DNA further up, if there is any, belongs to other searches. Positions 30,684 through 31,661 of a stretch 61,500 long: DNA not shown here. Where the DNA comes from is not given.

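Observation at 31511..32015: SoxR appears to directly control a split transketolase-like ThDP enzyme pair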

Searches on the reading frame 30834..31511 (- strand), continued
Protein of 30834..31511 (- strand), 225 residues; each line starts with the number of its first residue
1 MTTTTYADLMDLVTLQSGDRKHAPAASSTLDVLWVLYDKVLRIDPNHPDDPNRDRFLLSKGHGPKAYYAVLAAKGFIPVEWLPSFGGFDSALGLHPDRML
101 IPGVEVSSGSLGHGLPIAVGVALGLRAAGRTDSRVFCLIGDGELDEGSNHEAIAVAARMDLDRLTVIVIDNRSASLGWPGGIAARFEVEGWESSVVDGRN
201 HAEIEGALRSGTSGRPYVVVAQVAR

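Call 37: search_dna_similar(query=window:30834-31511:-, collection=plasmids, mode=protein, max_evalue=1e-10, max_rows=40)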
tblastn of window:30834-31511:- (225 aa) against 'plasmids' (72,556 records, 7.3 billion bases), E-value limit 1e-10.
Records with a match: 477; places in all: 552; records where one place covers at least 80% of the query: 359.
Best place of each record, by identity: 60-80% 18; <60% 459.
By first word of the organism name: Sinorhizobium 91; Rhizobium 76; Pantoea 48; Agrobacterium 37; Streptomyces 32; Burkholderia 15; Caballeronia 13; Paraburkholderia 11; Shinella 9; Bradyrhizobium 8; and 73 more.
By predicted mobility (MOB-suite, as given by PLSDB): non-mobilizable 280; conjugative 100; mobilizable 97.
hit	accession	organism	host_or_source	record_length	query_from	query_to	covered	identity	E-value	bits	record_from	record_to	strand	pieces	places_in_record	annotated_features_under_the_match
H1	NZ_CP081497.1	Streptomyces sp. BHT-5-2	whole organism,plant soil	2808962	6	223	97%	64.2%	3e-73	248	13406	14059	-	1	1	none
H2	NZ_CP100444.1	Streptomyces rimosus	pure culture,OTC cluster deletion ...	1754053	6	223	97%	63.3%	2e-71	243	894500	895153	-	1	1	record has no annotation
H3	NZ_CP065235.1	Streptomyces clavuligerus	cell culture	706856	2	223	99%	62.2%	7e-70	238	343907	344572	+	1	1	transketolase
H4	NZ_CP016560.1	Streptomyces clavuligerus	-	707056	2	223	99%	62.2%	7e-70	238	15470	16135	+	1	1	transketolase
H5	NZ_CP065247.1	Streptomyces clavuligerus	cell culture,lab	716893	2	223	99%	62.2%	7e-70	238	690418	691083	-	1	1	transketolase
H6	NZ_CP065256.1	Streptomyces clavuligerus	cell culture,lab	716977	2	223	99%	62.2%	7e-70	238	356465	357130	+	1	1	transketolase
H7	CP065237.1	Streptomyces clavuligerus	cell culture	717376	2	223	99%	62.2%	7e-70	238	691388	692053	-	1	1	transketolase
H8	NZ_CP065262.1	Streptomyces clavuligerus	cell culture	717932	2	223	99%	62.2%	7e-70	238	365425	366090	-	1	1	transketolase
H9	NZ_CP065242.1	Streptomyces clavuligerus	cell culture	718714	2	223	99%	62.2%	7e-70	238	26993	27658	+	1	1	transketolase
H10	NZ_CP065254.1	Streptomyces clavuligerus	cell culture,lab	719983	2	223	99%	62.2%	7e-70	238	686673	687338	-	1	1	transketolase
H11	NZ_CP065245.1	Streptomyces clavuligerus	cell culture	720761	2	223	99%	62.2%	7e-70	238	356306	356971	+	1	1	transketolase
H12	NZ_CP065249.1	Streptomyces clavuligerus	cell culture,lab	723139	2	223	99%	62.2%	7e-70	238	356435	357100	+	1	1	transketolase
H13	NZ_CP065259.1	Streptomyces clavuligerus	cell culture,lab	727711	2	223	99%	62.2%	7e-70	238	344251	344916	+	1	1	transketolase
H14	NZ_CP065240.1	Streptomyces clavuligerus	cell culture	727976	2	223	99%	62.2%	7e-70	238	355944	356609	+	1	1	transketolase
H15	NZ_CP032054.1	Streptomyces clavuligerus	cell culture,soil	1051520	2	223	99%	62.2%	7e-70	238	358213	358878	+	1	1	none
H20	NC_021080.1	Rhodococcus fascians D188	-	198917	2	225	100%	57.6%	5e-62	216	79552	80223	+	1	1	ferredoxin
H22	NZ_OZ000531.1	Shinella sp. WSC3-e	-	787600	9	225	96%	43.0%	5e-30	124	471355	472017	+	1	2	transketolase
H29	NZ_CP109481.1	Streptomyces sp. NBC_01450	-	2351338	11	225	96%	42.6%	7e-24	106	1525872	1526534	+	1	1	none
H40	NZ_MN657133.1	Cryobacterium sp.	-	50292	5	208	91%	43.3%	1e-22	102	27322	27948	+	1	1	transketolase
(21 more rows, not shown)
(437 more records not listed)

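Call 38: get_annotated_region(hit=H20, flank=6000)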
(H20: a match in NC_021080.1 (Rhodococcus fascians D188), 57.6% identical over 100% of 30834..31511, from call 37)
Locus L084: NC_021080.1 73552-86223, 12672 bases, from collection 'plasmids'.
description: Rhodococcus fascians D188 plasmid pFiD188, complete sequence
organism: Rhodococcus fascians D188 (NCBI taxid 1051973)
taxonomy: Bacteria; Actinomycetota; Actinomycetes; Mycobacteriales; Nocardiaceae; Rhodococcus; Rhodococcus fascians; Rhodococcus fascians D188
host: -; source: -; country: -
typing (MOB-suite, as given by PLSDB): non-mobilizable
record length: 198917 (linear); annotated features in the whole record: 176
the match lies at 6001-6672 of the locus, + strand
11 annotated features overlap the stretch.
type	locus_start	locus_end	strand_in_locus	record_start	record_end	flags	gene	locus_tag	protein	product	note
CDS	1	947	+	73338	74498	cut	argJ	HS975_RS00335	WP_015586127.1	bifunctional glutamate N-acetyltransferase/amino-acid acetyltransferase ArgJ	GO:0006526 - arginine biosynthetic process [Evidence IEA]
CDS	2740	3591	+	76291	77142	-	-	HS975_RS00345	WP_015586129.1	class I SAM-dependent methyltransferase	-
CDS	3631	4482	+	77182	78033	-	-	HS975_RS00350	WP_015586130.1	methyltransferase domain-containing protein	-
CDS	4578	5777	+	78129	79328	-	-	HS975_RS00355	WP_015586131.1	cytochrome P450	-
CDS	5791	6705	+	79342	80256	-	-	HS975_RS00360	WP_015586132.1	ferredoxin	-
CDS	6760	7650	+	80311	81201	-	-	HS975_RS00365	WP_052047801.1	transketolase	-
CDS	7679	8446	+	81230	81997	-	fas4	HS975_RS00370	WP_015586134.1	adenylate dimethylallyltransferase Fas4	-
CDS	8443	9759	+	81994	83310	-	-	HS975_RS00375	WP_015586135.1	FAD-binding protein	-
CDS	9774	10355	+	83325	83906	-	-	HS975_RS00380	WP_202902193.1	TIGR00730 family Rossman fold protein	-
CDS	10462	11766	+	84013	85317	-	-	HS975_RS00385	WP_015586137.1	NtaA/DmoA family FMN-dependent monooxygenase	GO:0008152 - metabolic process [Evidence IEA]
CDS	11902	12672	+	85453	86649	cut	-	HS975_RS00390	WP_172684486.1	hypothetical protein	-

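Call 39: get_annotated_region(hit=H3, flank=4000)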
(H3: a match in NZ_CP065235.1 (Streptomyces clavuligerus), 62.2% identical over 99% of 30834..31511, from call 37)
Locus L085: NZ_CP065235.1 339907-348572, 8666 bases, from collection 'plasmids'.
description: Streptomyces clavuligerus strain F1D18 plasmid pF1D18A, complete sequence
organism: Streptomyces clavuligerus (NCBI taxid 1901)
taxonomy: Bacteria; Actinomycetota; Actinomycetes; Kitasatosporales; Streptomycetaceae; Streptomyces; Streptomyces clavuligerus
host: -; source: cell culture; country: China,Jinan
typing (MOB-suite, as given by PLSDB): non-mobilizable; replicon rep_cluster_12,rep_cluster_1922
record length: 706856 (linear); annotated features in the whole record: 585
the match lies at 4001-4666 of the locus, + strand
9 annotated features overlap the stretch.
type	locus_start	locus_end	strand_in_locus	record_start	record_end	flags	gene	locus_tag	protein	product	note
CDS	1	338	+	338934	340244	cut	-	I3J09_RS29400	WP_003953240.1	DUF6271 family protein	-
CDS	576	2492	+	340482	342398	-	-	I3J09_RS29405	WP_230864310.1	condensation domain-containing protein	-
CDS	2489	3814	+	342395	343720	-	-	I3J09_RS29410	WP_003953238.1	MFS transporter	GO:0055085 - transmembrane transport [Evidence IEA]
CDS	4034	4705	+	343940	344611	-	-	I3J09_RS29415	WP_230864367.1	transketolase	-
CDS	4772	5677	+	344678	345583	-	-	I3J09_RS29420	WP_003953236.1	transketolase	-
CDS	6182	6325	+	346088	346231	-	-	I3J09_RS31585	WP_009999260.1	hypothetical protein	-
CDS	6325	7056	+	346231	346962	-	-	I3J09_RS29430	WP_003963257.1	restriction endonuclease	-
CDS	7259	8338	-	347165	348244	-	-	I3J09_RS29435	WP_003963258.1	helix-turn-helix domain-containing protein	-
CDS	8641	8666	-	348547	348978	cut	-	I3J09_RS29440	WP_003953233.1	DUF4440 domain-containing protein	-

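Call 47: search_protein_families(library=pfam, proteins=[L023:3665-4672:+, L023:3031-3819:+, L023:2024-3034:+, L023:1205-1792:+, L034:39-1022:-, L034:1071-1778:+, L084:5791-6705:+, L084:6760-7650:+, L023:6062-7477:-], max_evalue=0.001)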
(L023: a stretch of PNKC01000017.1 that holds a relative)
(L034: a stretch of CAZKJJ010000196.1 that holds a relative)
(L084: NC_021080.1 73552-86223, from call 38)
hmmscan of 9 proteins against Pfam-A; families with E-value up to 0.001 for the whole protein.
L023:3665-4672:+ (335 aa): 2 families
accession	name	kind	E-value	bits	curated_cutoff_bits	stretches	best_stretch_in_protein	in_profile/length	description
PF00456.26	Transketolase_N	-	8e-28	97.8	22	1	132-331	26-243/334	Transketolase, thiamine diphosphate binding domain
PF02775.26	TPP_enzyme_C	-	2.9e-05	24.4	21.9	1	215-281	26-84/151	Thiamine pyrophosphate enzyme, C-terminal TPP binding domain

L023:3031-3819:+ (262 aa): 3 families
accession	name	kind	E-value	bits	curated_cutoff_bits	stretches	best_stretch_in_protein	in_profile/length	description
PF01061.29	ABC2_membrane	-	2.7e-29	102.7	26.9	1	8-217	4-206/211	ABC-2 type transporter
PF12698.13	ABC2_membrane_3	-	5.4e-15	55.8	31.6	1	54-251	157-346/347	ABC-2 family transporter protein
PF12679.13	ABC2_membrane_2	-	0.00021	21.1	27.2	1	9-164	2-175/283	ABC-2 family transporter protein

L023:2024-3034:+ (336 aa): 2 families
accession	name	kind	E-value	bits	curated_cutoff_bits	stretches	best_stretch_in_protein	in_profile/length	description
PF00005.33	ABC_tran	-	6.4e-31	108.2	25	1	46-187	1-137/137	ABC transporter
PF13304.12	AAA_21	-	1.1e-07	32.7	27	0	157-215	236-297/304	AAA domain, putative AbiEii toxin, Type IV TA system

L023:1205-1792:+ (195 aa): 0 families

L034:39-1022:- (327 aa): 2 families
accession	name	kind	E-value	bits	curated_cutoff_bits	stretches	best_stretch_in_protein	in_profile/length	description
PF00753.33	Lactamase_B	-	1.3e-09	38.7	22.7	1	68-127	9-68/196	Metallo-beta-lactamase superfamily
PF12706.13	Lactamase_B_2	-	1.4e-05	25.2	27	1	77-148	2-76/200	Beta-lactamase superfamily domain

L034:1071-1778:+ (235 aa): 3 families
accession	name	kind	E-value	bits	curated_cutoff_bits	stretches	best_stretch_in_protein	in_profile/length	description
PF00456.26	Transketolase_N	-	1.8e-26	93.3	22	1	30-222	24-232/334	Transketolase, thiamine diphosphate binding domain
PF02775.26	TPP_enzyme_C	-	1.6e-05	25.2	21.9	1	115-181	26-84/151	Thiamine pyrophosphate enzyme, C-terminal TPP binding domain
PF13292.11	DXP_synthase_N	-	2.6e-05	24.1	21.2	1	121-189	115-181/274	1-deoxy-D-xylulose-5-phosphate synthase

L084:5791-6705:+ (304 aa): 5 families
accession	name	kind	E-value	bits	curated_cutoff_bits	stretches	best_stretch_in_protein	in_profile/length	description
PF00456.26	Transketolase_N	-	2e-24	86.7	22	1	95-287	28-238/334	Transketolase, thiamine diphosphate binding domain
PF13370.11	Fer4_13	-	3.3e-10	40.9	24.5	1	5-60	1-57/58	4Fe-4S single cluster domain of Ferredoxin I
PF13459.11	Fer4_15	-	1.7e-09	38.6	22.4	1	3-60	1-65/66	4Fe-4S single cluster domain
PF02775.26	TPP_enzyme_C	-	7.5e-08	32.8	21.9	1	171-245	23-87/151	Thiamine pyrophosphate enzyme, C-terminal TPP binding domain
PF06902.16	Fer4_19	-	3.5e-05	24.2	24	1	2-60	7-60/64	Divergent 4Fe-4S mono-cluster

L084:6760-7650:+ (296 aa): 1 family
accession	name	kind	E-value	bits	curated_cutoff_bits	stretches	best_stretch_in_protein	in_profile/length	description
PF02779.29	Transket_pyr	-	6.4e-22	78.5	27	1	1-159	5-170/174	Transketolase, pyrimidine binding domain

L023:6062-7477:- (471 aa): 1 family
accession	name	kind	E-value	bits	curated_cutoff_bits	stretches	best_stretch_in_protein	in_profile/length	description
PF01699.29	Na_Ca_ex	-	7.8e-23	81.5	24.9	2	272-420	2-148/151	Sodium/calcium exchanger protein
